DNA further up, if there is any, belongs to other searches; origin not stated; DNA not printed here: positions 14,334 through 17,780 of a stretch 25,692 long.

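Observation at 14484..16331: PilB with four tandem ~140-aa N-terminal modules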

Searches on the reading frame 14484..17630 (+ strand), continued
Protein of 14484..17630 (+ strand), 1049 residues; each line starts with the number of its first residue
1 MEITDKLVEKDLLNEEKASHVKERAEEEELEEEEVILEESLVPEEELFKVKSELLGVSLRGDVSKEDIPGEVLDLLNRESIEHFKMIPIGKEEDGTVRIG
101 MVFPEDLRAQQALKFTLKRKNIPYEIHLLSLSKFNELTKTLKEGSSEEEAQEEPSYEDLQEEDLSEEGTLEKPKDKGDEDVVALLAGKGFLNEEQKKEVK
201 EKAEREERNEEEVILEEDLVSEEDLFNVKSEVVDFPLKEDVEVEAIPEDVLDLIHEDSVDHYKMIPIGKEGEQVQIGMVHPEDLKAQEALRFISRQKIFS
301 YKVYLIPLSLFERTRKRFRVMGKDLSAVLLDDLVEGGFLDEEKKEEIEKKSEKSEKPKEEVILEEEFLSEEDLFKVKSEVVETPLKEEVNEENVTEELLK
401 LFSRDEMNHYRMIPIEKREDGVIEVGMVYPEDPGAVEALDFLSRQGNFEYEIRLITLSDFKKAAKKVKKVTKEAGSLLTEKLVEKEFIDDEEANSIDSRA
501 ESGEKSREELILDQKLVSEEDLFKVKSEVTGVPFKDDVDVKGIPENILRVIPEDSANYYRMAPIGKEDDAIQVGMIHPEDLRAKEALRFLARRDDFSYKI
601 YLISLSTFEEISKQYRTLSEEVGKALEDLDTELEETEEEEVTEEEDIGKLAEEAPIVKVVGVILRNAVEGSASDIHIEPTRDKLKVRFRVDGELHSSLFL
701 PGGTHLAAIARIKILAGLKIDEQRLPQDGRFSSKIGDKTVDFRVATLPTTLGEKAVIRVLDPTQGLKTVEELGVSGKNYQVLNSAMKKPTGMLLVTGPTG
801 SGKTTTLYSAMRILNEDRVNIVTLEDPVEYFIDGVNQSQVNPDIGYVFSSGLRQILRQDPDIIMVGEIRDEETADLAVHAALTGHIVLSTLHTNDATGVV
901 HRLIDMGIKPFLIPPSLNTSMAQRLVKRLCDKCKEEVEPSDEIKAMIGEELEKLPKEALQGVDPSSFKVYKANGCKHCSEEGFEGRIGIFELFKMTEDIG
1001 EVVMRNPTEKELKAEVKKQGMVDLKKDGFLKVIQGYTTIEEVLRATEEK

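Call 22: find_related_loci(query=A3, collection=genome_contigs, flank=10000)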
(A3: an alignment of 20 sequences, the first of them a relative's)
Query A3 (1049 aa) in genome_contigs; peptide patterns used: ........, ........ (x = any residue, [..] = any of these).
600 stretches matched a pattern (row limit reached: there are more); 598 encode a relative of the query (tblastn E <= 1e-3); the best 80 are kept; 80 distinct loci.
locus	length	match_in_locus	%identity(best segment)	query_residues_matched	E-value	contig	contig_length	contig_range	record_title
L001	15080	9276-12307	55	1-1047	0e+0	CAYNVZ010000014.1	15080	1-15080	MAG TPA_asm: uncultured Candidatus Saccharibacteria bacterium isolate binchicken_co256_230 genome assembly, contig: NODE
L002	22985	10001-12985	56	1-1049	0e+0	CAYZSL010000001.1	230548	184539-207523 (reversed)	MAG TPA_asm: uncultured Candidatus Saccharibacteria bacterium isolate SRP178699_co1_142 genome assembly, contig: NODE_9_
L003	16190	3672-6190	57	3-1048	0e+0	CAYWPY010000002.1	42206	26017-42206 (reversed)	MAG TPA_asm: uncultured Candidatus Saccharibacteria bacterium isolate SRP252850_co1_140 genome assembly, contig: NODE_13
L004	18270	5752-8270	56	3-1048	0e+0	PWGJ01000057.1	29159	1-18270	MAG: Candidatus Nealsonbacteria bacterium isolate T1Sed10_186 T1-Sed10-C1104, whole genome shotgun sequence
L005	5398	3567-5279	54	1-1049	0e+0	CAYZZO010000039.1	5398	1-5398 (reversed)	MAG TPA_asm: uncultured Candidatus Saccharibacteria bacterium isolate binchicken_co164_192 genome assembly, contig: NODE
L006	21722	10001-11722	52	1-1049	0e+0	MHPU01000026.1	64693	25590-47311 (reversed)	MAG: Candidatus Staskawiczbacteria bacterium RIFOXYD1_FULL_32_13 rifoxyd1_full_scaffold_366, whole genome shotgun sequen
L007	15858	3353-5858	54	3-1048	0e+0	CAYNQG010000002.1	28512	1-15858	MAG TPA_asm: uncultured Candidatus Saccharibacteria bacterium isolate binchicken_co32_345 genome assembly, contig: NODE_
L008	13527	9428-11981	53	6-1049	0e+0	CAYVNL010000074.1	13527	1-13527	MAG TPA_asm: uncultured Candidatus Saccharibacteria bacterium isolate SRP067234_co1_44 genome assembly, contig: k99_6256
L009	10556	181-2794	51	1-1048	0e+0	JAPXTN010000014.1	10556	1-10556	MAG: bacterium isolate binned_ad_9.5 NODE_8890_length_10556_cov_1.195129, whole genome shotgun sequence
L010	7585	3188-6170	54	1-1049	0e+0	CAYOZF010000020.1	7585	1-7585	MAG TPA_asm: uncultured Candidatus Saccharibacteria bacterium isolate binchicken_co34_539 genome assembly, contig: NODE_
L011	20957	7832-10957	53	1-1049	0e+0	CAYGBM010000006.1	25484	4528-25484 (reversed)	MAG TPA_asm: uncultured Candidatus Saccharibacteria bacterium isolate ERP108616_co1_44 genome assembly, contig: k119_778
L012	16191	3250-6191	52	1-1046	0e+0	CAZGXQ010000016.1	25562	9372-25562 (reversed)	MAG TPA_asm: uncultured Candidatus Saccharibacteria bacterium isolate binchicken_co25_108 genome assembly, contig: k141_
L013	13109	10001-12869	48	7-1048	3e-172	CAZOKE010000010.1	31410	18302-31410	MAG TPA_asm: uncultured Candidatus Saccharibacteria bacterium isolate SRP272529_co2_320 genome assembly, contig: NODE_21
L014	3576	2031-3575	58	20-951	3e-180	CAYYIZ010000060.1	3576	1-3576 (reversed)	MAG TPA_asm: uncultured Candidatus Saccharibacteria bacterium isolate binchicken_co34_538 genome assembly, contig: NODE_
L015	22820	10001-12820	47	7-1048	5e-169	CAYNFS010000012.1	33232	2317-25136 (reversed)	MAG TPA_asm: uncultured Candidatus Saccharibacteria bacterium isolate binchicken_co38_1306 genome assembly, contig: NODE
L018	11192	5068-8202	48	5-1044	3e-165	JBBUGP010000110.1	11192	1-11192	MAG: Patescibacteria group bacterium isolate H43-bin045_1 H43_bin045_1_000000000110, whole genome shotgun sequence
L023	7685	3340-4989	47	33-1046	4e-163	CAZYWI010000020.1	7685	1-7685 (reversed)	MAG TPA_asm: uncultured Candidatus Saccharibacteria bacterium isolate binchicken_co14_244 genome assembly, contig: NODE_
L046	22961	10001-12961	42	2-1049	3e-151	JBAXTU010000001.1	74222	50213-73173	MAG: bacterium isolate ELA643 MAG643_1, whole genome shotgun sequence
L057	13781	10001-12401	47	541-1049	3e-146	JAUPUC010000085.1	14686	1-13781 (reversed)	MAG: Patescibacteria group bacterium isolate erpe_2018_sw_6hr_WHONDRS-SW48-000087_B_bin.65 scaffold_1286033, whole genom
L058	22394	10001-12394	47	541-1049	4e-146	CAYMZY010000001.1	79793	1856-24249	MAG TPA_asm: uncultured Bdellovibrionales bacterium isolate SRP286056_co1_431 genome assembly, contig: NODE_254_length_7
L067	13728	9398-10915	46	537-1048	3e-143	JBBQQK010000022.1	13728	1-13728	MAG: Patescibacteria group bacterium isolate Co_metawrap_1577 Cmw_1577_k141_15982055_length_13728_cov_9.8927, whole geno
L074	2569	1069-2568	46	542-1044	5e-151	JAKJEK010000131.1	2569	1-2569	MAG: Patescibacteria group bacterium isolate UR.bin185 UR_contig_151426, whole genome shotgun sequence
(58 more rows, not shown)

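Call 25: find_encoding_contigs(protein=P0002, flank=10000, max_places=3)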
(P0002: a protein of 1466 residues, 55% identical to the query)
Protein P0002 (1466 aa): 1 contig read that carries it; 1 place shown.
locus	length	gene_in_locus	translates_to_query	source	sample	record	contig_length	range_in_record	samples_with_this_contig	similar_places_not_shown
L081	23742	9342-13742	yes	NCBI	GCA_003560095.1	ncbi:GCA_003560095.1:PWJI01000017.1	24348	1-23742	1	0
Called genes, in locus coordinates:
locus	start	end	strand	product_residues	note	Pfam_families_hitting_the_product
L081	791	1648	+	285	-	PF02481:DNA_processg_A, PF18306:LDcluster4 (faint), PF17782:WHD_DprA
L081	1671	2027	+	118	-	PF08378:NERD (weak), PF02021:UPF0102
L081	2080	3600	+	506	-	PF13541:ChlI, PF00493:MCM (faint), PF01078:Mg_chelatase, PF07728:AAA_5 (faint), PF13335:Mg_chelatase_C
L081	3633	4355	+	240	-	-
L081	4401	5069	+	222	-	PF01797:Y1_Tnp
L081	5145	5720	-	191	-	PF10469:AKAP7_NLS, PF02834:LigT_PEase, PF13563:2_5_RNA_ligase2 (weak)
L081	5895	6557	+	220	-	-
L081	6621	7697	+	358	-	PF11104:PilM_2, PF14450:FtsA (weak)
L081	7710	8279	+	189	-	-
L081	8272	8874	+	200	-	PF04350:PilO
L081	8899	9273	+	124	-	-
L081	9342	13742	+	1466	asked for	PF10415:FumaraseC_C (faint), PF05157:MshEN, PF16549:T2SSS_2 (faint), PF23133:DUF7050 (faint), PF05157:MshEN, PF00437:T2SSE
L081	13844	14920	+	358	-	PF00437:T2SSE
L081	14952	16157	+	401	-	PF28597:T2SSF_N (weak), PF00482:T2SSF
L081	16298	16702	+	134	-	PF07963:N_methyl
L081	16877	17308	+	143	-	PF07963:N_methyl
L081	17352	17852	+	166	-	PF07963:N_methyl (faint)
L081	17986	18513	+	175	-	PF07963:N_methyl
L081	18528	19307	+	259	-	PF06750:A24_N_bact, PF01478:Peptidase_A24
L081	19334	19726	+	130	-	PF07963:N_methyl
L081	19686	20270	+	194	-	-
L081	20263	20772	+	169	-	-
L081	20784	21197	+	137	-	PF07963:N_methyl (weak)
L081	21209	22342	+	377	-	-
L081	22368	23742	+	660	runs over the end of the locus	?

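Call 26: find_encoding_contigs(protein=P0004, flank=10000, max_places=3)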
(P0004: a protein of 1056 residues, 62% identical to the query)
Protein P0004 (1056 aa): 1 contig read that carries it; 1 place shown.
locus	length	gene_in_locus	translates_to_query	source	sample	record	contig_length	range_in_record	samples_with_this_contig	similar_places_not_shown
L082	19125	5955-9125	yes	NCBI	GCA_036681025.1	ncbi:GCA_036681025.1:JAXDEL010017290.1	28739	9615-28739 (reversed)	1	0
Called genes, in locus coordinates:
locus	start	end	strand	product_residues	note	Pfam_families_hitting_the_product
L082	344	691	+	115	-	PF00581:Rhodanese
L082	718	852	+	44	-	-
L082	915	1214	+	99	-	PF07883:Cupin_2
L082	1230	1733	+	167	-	-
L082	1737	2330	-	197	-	-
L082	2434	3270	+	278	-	PF01063:Aminotran_4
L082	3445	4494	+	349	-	PF11104:PilM_2, PF14450:FtsA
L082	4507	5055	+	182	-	-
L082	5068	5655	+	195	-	PF04350:PilO (weak)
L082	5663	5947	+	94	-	-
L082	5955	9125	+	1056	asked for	PF05157:MshEN, PF16549:T2SSS_2 (faint), PF05157:MshEN, PF00437:T2SSE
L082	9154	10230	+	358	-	PF00437:T2SSE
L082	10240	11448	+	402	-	PF28597:T2SSF_N (weak), PF00482:T2SSF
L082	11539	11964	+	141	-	PF07963:N_methyl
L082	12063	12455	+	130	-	PF07963:N_methyl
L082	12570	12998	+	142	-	PF07963:N_methyl (weak)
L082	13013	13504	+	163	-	PF07963:N_methyl (weak)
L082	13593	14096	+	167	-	PF07963:N_methyl (weak)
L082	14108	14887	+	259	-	PF06750:A24_N_bact, PF01478:Peptidase_A24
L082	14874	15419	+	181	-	PF07963:N_methyl (weak)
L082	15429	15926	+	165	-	-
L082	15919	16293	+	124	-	PF07963:N_methyl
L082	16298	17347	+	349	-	-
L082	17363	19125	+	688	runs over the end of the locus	PF22745:Nlig-Ia, PF01653:DNA_ligase_aden, PF03120:OB_DNA_ligase, PF03119:DNA_ligase_ZBD (weak), PF12826:HHH_2, PF14520:HHH_5 (weak), PF00633:HHH (weak), PF00533:BRCT, +1 more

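Call 27: list_cluster_members(proteins=[P0002, P0003, P0004, P0005, P0007, P0010, P0011, P0013, P0018, P0020])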
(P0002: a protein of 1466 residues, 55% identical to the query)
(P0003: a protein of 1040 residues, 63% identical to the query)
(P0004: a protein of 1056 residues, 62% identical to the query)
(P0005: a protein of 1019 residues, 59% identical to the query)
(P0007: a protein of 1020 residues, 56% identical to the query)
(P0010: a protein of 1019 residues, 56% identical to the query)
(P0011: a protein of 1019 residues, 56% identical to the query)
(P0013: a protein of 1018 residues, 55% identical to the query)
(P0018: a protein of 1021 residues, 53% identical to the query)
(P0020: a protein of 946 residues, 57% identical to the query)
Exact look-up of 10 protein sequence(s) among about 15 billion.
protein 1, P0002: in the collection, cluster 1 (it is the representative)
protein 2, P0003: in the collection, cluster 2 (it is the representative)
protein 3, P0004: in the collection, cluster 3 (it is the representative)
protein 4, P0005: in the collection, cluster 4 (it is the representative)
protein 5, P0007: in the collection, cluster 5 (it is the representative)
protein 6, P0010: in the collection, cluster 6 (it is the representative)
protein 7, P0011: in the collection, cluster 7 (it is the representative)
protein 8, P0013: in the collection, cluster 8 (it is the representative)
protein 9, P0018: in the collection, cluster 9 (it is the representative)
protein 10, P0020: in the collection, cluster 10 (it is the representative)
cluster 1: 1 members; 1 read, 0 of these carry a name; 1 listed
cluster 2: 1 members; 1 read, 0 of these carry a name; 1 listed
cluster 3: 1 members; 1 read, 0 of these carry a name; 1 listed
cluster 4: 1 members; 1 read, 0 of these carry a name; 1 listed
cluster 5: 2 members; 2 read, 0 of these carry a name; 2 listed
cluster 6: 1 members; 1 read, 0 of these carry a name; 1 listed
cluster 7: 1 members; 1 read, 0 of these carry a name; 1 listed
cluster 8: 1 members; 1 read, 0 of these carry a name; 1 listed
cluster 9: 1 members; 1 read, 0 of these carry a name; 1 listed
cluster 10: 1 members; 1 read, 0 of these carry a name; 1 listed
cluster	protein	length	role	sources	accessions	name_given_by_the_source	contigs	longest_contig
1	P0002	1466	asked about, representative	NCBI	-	-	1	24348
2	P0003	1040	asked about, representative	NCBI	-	-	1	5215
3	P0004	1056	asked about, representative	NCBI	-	-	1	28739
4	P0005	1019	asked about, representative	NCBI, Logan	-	-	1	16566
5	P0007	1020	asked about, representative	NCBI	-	-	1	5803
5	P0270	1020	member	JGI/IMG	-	-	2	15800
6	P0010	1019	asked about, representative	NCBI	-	-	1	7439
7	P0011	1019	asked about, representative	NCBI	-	-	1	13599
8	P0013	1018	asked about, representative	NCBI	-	-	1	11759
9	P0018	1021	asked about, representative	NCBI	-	-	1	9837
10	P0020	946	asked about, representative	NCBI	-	-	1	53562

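Call 48: search_protein_families(library=pfam, proteins=[P0002, P0028], max_evalue=0.001)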
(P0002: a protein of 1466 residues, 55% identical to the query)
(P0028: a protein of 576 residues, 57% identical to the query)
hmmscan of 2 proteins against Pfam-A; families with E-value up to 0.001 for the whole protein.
P0002 (1466 aa): 7 families
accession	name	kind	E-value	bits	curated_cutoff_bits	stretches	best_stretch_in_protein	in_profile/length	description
PF00437.27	T2SSE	-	6.2e-128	427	24.9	1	1067-1461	3-370/370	Type II/IV secretion system protein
PF05157.20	MshEN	-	1.1e-67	224.5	23.1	7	57-145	3-88/90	MshEN domain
PF10415.14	FumaraseC_C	-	1.8e-09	38.3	32.5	0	461-491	13-43/54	Fumarase C C-terminus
PF23133.1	DUF7050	-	1.2e-07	31.9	27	0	826-860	122-157/159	Domain of unknown function (DUF7050)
PF16549.10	T2SSS_2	-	5.1e-07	30.2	25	0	822-860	25-63/104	Type II secretion system (T2SS) pilotin, S protein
PF13555.12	AAA_29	-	6.8e-05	23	27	1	1204-1230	20-46/61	P-loop containing region of AAA domain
PF18467.7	DUF5613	-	0.00056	20.7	33.3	0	832-865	60-93/97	Domain of unknown function (DUF5613)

P0028 (576 aa): 4 families
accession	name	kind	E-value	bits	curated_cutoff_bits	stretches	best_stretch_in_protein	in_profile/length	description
PF00437.27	T2SSE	-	1.2e-127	426.1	24.9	1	178-571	4-370/370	Type II/IV secretion system protein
PF05157.20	MshEN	-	1.1e-09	38.6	23.1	1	58-140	4-84/90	MshEN domain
PF13604.12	AAA_30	-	8e-05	22.9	27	1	306-350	8-52/191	AAA domain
PF13401.12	AAA_22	-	0.00092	20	27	0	317-353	6-42/130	AAA domain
